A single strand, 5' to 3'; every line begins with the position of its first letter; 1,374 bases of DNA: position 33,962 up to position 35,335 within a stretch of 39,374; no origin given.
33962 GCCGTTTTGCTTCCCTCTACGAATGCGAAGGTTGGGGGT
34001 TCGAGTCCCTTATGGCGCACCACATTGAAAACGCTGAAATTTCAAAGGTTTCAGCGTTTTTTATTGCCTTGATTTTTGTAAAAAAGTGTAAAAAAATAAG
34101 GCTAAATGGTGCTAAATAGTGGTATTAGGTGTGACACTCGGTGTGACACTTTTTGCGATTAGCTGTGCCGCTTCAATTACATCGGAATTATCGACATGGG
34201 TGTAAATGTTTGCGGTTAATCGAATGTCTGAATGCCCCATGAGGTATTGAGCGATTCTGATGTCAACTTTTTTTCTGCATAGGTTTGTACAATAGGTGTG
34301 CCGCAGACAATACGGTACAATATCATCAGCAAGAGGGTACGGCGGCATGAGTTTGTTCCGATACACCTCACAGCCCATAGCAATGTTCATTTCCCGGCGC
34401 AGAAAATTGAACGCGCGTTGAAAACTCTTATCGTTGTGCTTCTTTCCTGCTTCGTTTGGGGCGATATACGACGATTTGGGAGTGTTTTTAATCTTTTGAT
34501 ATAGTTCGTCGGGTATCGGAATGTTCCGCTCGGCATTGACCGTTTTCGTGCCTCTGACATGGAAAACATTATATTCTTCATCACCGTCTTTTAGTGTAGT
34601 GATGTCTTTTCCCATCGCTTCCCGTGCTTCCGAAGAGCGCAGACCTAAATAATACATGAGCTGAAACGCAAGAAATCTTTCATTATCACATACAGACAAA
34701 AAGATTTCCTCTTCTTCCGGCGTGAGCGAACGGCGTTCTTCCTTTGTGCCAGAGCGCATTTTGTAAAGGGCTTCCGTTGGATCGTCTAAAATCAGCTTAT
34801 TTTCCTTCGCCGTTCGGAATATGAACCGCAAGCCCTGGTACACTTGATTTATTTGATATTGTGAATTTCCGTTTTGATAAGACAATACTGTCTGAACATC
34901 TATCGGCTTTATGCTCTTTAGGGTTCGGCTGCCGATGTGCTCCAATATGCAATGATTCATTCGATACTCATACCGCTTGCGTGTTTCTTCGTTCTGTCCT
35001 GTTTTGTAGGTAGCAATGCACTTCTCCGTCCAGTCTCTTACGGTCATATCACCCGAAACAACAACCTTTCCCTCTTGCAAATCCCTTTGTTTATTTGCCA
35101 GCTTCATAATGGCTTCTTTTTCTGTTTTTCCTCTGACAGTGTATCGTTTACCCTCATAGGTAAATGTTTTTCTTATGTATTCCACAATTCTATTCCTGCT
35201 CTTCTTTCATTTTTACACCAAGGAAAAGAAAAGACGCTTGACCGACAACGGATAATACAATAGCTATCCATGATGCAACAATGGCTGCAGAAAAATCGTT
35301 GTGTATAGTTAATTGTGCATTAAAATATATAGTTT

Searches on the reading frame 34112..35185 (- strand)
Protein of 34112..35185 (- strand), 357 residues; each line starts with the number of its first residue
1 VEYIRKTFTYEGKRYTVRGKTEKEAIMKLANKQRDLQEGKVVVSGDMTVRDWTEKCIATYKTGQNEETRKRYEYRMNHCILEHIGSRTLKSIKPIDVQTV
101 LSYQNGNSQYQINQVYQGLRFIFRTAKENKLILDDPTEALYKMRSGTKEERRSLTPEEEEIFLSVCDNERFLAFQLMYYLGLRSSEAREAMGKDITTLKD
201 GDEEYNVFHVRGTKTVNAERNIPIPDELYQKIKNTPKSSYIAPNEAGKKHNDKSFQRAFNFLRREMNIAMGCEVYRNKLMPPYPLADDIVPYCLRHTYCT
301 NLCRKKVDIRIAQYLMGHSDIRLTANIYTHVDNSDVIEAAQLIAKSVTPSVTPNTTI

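Call 49: search_protein_families(library=pfam, proteins=[window:34112-35185:-], max_evalue=0.001)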
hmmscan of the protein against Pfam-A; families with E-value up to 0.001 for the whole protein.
window:34112-35185:- (357 aa): 4 families
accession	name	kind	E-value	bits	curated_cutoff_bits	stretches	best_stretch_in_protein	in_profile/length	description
PF00589.27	Phage_integrase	-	5.1e-21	75.6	27.1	1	153-333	2-170/172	Phage integrase family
PF22022.2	Phage_int_M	-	6.7e-07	29.9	27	1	51-140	3-93/96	Phage integrase central domain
PF14659.12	Phage_int_SAM_3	-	1.1e-06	29.2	22.6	1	48-101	1-54/58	Phage integrase, N-terminal SAM-like domain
PF12835.12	Integrase_1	-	0.00065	20.1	23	0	170-298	33-146/149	Integrase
